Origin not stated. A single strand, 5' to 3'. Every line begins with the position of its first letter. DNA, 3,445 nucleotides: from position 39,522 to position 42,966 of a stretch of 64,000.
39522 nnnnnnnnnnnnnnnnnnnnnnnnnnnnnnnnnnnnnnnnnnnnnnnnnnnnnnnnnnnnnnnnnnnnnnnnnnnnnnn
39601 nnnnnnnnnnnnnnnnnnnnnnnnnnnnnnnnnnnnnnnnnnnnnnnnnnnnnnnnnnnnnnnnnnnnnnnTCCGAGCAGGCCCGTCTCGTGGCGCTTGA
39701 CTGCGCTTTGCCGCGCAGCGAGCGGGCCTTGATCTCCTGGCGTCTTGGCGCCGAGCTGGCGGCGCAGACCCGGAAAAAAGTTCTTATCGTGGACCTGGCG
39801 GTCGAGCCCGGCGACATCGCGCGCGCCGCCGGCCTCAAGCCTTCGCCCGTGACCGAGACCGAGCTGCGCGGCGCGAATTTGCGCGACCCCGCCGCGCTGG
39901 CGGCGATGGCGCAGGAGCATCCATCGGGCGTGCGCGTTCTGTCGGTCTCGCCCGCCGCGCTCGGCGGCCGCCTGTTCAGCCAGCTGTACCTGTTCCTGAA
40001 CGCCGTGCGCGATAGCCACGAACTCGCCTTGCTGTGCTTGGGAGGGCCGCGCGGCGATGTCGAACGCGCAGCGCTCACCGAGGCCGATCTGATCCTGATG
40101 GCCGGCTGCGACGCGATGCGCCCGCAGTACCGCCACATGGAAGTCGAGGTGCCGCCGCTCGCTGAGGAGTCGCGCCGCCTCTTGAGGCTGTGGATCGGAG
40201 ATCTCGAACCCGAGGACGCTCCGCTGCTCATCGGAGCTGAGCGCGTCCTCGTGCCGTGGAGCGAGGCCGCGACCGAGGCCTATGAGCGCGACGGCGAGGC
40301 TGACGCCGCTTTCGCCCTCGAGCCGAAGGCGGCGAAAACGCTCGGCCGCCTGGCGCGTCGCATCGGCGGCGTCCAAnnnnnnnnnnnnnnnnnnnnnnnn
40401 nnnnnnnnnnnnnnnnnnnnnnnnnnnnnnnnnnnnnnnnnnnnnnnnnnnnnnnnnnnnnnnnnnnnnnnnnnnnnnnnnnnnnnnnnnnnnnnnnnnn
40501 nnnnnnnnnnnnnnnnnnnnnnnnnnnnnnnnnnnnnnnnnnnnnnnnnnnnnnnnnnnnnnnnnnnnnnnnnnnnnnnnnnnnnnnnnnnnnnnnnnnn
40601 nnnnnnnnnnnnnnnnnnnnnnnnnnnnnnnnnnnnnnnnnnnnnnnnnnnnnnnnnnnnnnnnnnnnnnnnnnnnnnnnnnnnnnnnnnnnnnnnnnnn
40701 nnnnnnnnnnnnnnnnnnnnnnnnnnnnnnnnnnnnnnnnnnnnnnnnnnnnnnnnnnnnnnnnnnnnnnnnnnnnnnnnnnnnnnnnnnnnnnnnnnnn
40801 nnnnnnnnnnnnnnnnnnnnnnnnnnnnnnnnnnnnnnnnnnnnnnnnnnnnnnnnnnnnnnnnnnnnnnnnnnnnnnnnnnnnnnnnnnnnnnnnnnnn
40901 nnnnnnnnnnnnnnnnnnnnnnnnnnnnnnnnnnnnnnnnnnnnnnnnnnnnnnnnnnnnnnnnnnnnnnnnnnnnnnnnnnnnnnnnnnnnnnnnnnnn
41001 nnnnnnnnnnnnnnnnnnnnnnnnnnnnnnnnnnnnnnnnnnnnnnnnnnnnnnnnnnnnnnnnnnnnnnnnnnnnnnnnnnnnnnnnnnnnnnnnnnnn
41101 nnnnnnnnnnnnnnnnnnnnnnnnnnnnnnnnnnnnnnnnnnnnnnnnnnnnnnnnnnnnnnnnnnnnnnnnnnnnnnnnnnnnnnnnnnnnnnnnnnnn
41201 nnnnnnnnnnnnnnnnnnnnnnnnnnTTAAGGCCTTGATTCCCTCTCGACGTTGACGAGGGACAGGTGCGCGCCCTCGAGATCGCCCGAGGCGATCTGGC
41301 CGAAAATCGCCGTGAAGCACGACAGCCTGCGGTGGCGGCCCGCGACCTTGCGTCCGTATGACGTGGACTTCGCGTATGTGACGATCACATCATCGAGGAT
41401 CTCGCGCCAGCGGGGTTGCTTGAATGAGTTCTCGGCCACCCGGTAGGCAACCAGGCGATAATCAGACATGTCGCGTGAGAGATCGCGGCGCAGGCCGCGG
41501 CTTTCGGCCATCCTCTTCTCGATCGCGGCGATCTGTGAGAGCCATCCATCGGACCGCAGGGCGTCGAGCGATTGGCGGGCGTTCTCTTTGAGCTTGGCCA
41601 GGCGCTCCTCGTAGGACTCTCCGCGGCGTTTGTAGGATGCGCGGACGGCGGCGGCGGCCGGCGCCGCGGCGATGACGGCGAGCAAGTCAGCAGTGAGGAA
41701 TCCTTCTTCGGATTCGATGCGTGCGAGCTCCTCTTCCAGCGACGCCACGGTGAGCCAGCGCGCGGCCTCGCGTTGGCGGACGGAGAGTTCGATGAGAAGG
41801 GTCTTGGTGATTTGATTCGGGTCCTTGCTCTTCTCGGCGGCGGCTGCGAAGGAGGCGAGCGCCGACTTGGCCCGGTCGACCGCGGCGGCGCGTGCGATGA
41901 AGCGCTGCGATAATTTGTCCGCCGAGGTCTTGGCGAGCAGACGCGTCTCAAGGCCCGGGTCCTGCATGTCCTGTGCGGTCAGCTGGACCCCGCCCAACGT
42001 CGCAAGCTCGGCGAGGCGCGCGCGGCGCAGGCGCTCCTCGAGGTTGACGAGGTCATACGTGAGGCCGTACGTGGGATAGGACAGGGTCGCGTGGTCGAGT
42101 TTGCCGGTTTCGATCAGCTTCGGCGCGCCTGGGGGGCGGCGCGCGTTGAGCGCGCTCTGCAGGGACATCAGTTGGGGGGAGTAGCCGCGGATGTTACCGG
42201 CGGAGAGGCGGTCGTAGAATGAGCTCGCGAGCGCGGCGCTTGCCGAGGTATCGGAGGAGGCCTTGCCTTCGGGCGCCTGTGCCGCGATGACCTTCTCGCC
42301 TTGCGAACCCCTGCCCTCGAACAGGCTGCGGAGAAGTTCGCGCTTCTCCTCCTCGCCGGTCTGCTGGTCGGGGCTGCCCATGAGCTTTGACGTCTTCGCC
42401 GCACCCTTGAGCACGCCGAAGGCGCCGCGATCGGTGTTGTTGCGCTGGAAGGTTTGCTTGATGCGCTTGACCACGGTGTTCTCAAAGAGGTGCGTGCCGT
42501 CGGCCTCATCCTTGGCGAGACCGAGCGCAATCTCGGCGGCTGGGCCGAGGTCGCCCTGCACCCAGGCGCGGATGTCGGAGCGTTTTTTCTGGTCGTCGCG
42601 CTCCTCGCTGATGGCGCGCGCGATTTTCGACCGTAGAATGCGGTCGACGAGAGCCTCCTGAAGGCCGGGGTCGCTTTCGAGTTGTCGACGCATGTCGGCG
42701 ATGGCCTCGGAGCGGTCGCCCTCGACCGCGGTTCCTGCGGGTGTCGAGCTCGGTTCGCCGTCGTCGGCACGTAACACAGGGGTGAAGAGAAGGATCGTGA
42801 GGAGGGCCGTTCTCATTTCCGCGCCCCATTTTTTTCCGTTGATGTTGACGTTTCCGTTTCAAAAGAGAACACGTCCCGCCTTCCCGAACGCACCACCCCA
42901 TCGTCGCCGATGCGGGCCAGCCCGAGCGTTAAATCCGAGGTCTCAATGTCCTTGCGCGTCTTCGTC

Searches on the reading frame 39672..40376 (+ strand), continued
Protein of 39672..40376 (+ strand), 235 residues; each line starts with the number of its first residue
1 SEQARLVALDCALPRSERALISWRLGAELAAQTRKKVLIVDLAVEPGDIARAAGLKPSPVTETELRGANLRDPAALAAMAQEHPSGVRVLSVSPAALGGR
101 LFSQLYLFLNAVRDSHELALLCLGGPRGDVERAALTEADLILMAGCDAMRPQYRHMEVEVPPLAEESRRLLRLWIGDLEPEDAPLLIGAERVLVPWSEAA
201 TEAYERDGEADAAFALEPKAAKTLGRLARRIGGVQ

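Call 76: find_encoding_contigs(protein=P0313, flank=6000, max_places=1)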
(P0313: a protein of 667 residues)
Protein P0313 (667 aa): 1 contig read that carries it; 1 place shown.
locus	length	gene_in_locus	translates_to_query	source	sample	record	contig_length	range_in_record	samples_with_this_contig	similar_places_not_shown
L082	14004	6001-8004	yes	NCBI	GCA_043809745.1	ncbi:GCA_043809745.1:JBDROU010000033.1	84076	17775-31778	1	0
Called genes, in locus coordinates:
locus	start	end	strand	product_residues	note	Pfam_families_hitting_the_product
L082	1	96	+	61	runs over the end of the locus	PF26391:MamI (weak)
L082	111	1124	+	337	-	PF00586:AIRS, PF02769:AIRS_C (weak)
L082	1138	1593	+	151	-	PF02367:TsaE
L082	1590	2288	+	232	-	PF00814:TsaD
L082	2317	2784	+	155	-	PF13302:Acetyltransf_3, PF13420:Acetyltransf_4 (weak), PF13673:Acetyltransf_10, PF00583:Acetyltransf_1, PF13508:Acetyltransf_7, PF08445:FR47 (weak)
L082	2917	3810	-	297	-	PF13185:GAF_2 (weak), PF00989:PAS (weak)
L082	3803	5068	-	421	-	PF00152:tRNA-synt_2 (faint), PF13393:tRNA-synt_His, PF00587:tRNA-synt_2b, PF03129:HGTP_anticodon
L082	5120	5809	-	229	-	PF00027:cNMP_binding, PF13545:HTH_Crp_2, PF00325:Crp (weak)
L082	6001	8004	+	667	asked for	PF00027:cNMP_binding, PF01734:Patatin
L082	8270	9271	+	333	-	PF03687:UPF0164 (weak), PF19572:PorV (faint)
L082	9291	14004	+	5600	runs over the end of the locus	PF13517:FG-GAP_3, PF16656:Pur_ac_phosph_N (faint), PF13517:FG-GAP_3, PF16794:fn3_4 (faint), PF13620:CarboxypepD_reg (faint), PF00041:fn3 (weak)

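Call 82: search_protein_families(library=pfam, proteins=[P0309, P0328, P0357, P0327, P0388, P0386, P0243, P0246, P0267, P0333], max_evalue=0.001)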
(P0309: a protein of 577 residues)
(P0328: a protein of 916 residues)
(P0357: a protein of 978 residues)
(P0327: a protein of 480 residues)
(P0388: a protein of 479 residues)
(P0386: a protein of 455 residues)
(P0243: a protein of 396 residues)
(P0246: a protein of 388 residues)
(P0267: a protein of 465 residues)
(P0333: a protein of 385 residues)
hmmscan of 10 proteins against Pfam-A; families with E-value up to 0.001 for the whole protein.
P0309 (577 aa): 4 families
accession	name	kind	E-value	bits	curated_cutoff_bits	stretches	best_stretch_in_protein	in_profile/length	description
PF00027.35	cNMP_binding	-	1.4e-28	99.1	27.5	1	34-122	1-89/89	Cyclic nucleotide-binding domain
PF13614.12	AAA_31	-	6.7e-13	49.4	27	1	158-318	2-165/177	AAA domain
PF01656.29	CbiA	-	2e-08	34.7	25.4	1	160-195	1-35/125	CobQ/CobB/MinD/ParA nucleotide binding domain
PF10609.15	ParA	-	2.7e-07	30.7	27.1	1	158-211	4-56/246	NUBPL iron-transfer P-loop NTPase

P0328 (916 aa): 10 families
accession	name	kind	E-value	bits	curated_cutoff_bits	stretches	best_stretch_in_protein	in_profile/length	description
PF24507.1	Ig_CFAP65_4th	-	4.6e-13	49.8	27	0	538-570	23-55/76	CFAP65, fourth Ig-like domain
PF01656.29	CbiA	-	4.2e-09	36.9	25.4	1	158-367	2-123/125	CobQ/CobB/MinD/ParA nucleotide binding domain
PF13614.12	AAA_31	-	5.7e-08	33.3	27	1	155-297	2-148/177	AAA domain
PF22544.2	HYDIN_VesB_CFA65-like_Ig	-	1.6e-06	28.7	25.5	0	532-569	41-78/100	HYDIN/CFA65/VesB-like, Ig-like domain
PF22065.2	Cep192_D7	-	2.1e-05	24.9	27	0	538-570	65-97/125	Cep192 domain 7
PF02374.21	ArsA_ATPase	-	4e-05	23.4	24.3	1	157-189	3-35/305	Anion-transporting ATPase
PF25249.1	Ig_CFAP65_7th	-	4.3e-05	23.7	28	0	767-813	46-92/120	CFAP65, seventh Ig-like domain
PF16640.11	Big_3_5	-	0.00013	22.9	35.5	0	522-580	36-87/88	Bacterial Ig-like domain (group 3)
PF00072.30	Response_reg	-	0.00014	22.5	30.2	1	30-135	7-110/111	Response regulator receiver domain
PF06564.18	CBP_BcsQ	-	0.00094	19.2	21.3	0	156-212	3-55/234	Cellulose biosynthesis protein BcsQ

P0357 (978 aa): 7 families
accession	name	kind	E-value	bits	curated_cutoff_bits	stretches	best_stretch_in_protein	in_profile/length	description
PF24507.1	Ig_CFAP65_4th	-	7.3e-13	49.2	27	0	482-513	22-53/76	CFAP65, fourth Ig-like domain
PF01656.29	CbiA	-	7.8e-07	29.5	25.4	1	185-374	2-104/125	CobQ/CobB/MinD/ParA nucleotide binding domain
PF22065.2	Cep192_D7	-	3.9e-06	27.2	27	0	788-819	66-97/125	Cep192 domain 7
PF13614.12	AAA_31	-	7.9e-06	26.4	27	1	182-326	2-150/177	AAA domain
PF22544.2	HYDIN_VesB_CFA65-like_Ig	-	1.8e-05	25.3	25.5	0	471-513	36-77/100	HYDIN/CFA65/VesB-like, Ig-like domain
PF00072.30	Response_reg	-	1.9e-05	25.2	30.2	1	56-161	6-109/111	Response regulator receiver domain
PF02374.21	ArsA_ATPase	-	0.00021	21.1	24.3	0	184-217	3-35/305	Anion-transporting ATPase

P0327 (480 aa): 5 families
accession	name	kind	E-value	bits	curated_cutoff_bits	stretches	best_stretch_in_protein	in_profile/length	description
PF00072.30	Response_reg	-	2.7e-09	37.6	30.2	1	71-184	1-110/111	Response regulator receiver domain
PF10609.15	ParA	-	1.2e-07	31.9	27.1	1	216-268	4-56/246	NUBPL iron-transfer P-loop NTPase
PF01656.29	CbiA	-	3.2e-06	27.6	25.4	1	219-419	2-113/125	CobQ/CobB/MinD/ParA nucleotide binding domain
PF13614.12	AAA_31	-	2.4e-05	24.8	27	1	216-360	2-149/177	AAA domain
PF06564.18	CBP_BcsQ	-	0.00089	19.3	21.3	0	217-255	3-41/234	Cellulose biosynthesis protein BcsQ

P0388 (479 aa): 3 families
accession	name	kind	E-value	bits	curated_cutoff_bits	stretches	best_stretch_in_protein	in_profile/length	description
PF13614.12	AAA_31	-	2.8e-13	50.6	27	1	133-294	2-164/177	AAA domain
PF01656.29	CbiA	-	4.3e-11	43.3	25.4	1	135-349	1-124/125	CobQ/CobB/MinD/ParA nucleotide binding domain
PF10609.15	ParA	-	7.6e-08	32.5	27.1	1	133-176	4-46/246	NUBPL iron-transfer P-loop NTPase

P0386 (455 aa): 6 families
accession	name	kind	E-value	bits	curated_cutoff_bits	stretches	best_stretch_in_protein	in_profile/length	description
PF00072.30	Response_reg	-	2.4e-24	86.1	30.2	1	4-116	1-111/111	Response regulator receiver domain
PF13614.12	AAA_31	-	2.9e-12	47.3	27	2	185-224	2-40/177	AAA domain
PF10609.15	ParA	-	1.6e-09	38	27.1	1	185-238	4-56/246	NUBPL iron-transfer P-loop NTPase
PF01656.29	CbiA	-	5.3e-08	33.3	25.4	1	187-381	1-113/125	CobQ/CobB/MinD/ParA nucleotide binding domain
PF06564.18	CBP_BcsQ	-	2.9e-06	27.4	21.3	0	275-411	99-230/234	Cellulose biosynthesis protein BcsQ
PF09140.17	MipZ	-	1.6e-05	24.8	20.7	1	186-318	2-126/262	ATPase MipZ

P0243 (396 aa): 1 family
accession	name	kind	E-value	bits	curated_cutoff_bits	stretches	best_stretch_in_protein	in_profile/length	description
PF00027.35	cNMP_binding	-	5.7e-20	71.5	27.5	1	38-123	3-89/89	Cyclic nucleotide-binding domain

P0246 (388 aa): 1 family
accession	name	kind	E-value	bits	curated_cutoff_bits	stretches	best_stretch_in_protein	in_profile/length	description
PF00027.35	cNMP_binding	-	1.1e-14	54.5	27.5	1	38-110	3-77/89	Cyclic nucleotide-binding domain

P0267 (465 aa): 1 family
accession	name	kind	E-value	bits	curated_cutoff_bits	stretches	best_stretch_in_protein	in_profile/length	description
PF00027.35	cNMP_binding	-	8.4e-17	61.4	27.5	1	37-127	2-87/89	Cyclic nucleotide-binding domain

P0333 (385 aa): 7 families
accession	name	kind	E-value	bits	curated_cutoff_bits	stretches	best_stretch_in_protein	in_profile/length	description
PF13614.12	AAA_31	-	3.3e-15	56.9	27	1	147-310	2-168/177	AAA domain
PF01656.29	CbiA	-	5.6e-14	52.6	25.4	1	150-361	2-124/125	CobQ/CobB/MinD/ParA nucleotide binding domain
PF10609.15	ParA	-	1.6e-10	41.3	27.1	1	147-205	4-61/246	NUBPL iron-transfer P-loop NTPase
PF00072.30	Response_reg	-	8.4e-10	39.2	30.2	1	8-118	1-110/111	Response regulator receiver domain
PF09140.17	MipZ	-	1e-06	28.7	20.7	1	153-289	7-129/262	ATPase MipZ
PF06564.18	CBP_BcsQ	-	3.3e-05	23.9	21.3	0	250-331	106-179/234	Cellulose biosynthesis protein BcsQ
PF13481.12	AAA_25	-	0.00011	22.3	27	1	147-274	33-158/195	AAA domain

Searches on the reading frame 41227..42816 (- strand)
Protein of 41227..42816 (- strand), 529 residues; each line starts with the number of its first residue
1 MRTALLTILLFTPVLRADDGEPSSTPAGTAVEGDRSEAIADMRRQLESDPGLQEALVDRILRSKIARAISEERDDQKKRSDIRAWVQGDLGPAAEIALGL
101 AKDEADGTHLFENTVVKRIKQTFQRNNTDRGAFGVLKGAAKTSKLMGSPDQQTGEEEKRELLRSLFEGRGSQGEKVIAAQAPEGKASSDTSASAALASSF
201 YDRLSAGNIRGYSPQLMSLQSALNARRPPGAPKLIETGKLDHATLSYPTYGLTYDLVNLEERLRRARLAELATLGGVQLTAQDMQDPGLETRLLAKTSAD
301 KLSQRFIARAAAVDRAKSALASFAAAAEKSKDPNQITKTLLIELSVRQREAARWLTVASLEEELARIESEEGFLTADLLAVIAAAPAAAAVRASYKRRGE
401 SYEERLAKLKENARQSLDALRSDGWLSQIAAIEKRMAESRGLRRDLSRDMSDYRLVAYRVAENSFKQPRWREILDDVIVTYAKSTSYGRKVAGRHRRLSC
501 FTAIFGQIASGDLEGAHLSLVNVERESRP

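Call 7: search_protein_families(library=pfam, proteins=[window:41227-42816:-], max_evalue=0.001)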
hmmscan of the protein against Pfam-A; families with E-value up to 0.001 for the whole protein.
window:41227-42816:- (529 aa): 0 families

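Call 9: search_protein_families(library=ncbifam, proteins=[window:41227-42816:-], max_evalue=0.01)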
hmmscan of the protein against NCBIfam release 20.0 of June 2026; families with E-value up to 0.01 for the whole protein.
window:41227-42816:- (529 aa): 0 families

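Call 41: search_protein_families(library=padloc, proteins=[window:41227-42816:-], max_evalue=0.01)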
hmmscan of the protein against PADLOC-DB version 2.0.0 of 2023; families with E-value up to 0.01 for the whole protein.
window:41227-42816:- (529 aa): 0 families
